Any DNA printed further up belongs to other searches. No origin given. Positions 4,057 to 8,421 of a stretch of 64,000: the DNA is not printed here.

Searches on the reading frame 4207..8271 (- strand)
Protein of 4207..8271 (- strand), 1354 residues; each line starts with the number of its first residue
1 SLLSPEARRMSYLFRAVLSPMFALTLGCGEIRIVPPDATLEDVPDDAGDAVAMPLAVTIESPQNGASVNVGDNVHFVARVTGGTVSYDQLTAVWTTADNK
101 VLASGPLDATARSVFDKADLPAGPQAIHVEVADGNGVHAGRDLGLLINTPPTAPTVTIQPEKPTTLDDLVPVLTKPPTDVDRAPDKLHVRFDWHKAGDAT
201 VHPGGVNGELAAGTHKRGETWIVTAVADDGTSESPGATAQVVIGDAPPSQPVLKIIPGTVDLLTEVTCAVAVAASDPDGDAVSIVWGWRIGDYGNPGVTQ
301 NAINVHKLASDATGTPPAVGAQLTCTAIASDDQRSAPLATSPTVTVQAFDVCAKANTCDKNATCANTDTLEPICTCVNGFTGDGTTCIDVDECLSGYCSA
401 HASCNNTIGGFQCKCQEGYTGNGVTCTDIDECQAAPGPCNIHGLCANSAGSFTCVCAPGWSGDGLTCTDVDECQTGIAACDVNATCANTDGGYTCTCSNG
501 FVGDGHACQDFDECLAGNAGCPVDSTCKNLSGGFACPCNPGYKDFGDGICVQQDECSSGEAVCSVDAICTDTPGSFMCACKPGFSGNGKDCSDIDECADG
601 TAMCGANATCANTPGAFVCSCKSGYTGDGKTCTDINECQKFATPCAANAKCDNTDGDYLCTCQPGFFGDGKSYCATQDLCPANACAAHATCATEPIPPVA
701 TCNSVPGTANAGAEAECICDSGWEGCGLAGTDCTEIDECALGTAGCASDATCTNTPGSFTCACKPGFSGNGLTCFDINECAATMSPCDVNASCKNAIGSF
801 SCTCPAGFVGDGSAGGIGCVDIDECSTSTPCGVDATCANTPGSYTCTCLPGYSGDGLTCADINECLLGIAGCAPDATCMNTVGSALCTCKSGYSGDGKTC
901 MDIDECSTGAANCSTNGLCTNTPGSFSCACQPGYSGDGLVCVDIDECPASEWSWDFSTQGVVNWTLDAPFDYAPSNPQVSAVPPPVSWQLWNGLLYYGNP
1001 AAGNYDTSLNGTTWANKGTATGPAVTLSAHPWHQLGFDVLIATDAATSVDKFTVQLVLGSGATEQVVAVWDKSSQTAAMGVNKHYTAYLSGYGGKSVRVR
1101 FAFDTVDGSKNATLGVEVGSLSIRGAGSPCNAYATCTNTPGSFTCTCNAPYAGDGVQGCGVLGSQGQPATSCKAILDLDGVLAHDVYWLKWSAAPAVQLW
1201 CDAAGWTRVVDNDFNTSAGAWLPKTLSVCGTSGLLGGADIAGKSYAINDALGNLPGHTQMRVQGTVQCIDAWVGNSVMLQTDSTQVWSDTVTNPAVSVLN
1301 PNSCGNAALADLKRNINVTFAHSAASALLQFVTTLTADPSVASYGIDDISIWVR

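Call 77: search_protein_families(library=pfam, proteins=[window:4207-8271:-], max_evalue=0.00001)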
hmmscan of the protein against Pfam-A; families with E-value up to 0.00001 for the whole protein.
window:4207-8271:- (1354 aa): 9 families
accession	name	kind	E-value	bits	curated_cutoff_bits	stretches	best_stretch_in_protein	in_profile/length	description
PF12947.13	EGF_3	-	6.4e-122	397.9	28.5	13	739-774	1-36/36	EGF domain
PF07645.21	EGF_CA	-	3.5e-106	347.6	27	12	902-941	1-43/43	Calcium-binding EGF domain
PF12662.13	cEGF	-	9.3e-79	259.2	26.6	8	617-637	2-24/24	Complement Clr-like EGF-like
PF00008.33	EGF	-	9.4e-54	179.6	21.5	0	556-587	1-31/32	EGF-like domain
PF12661.13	hEGF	-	1.1e-37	127.6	29.3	0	439-460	1-22/22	Human growth factor-like EGF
PF12946.13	EGF_MSP1_1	-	4e-23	81.6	27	0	825-859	2-36/37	MSP1 EGF domain 1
PF14670.12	FXa_inhibition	-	3.2e-22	78.8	33.4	0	604-632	8-36/36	Coagulation Factor Xa inhibitory site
PF06247.17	Plasmod_Pvs28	-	8.1e-20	71.1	26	0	604-633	7-41/41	Pvs28 EGF domain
PF25387.1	ADGRF3_N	-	2.7e-10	41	31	0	403-439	3-42/60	ADGRF3-like, N-terminal domain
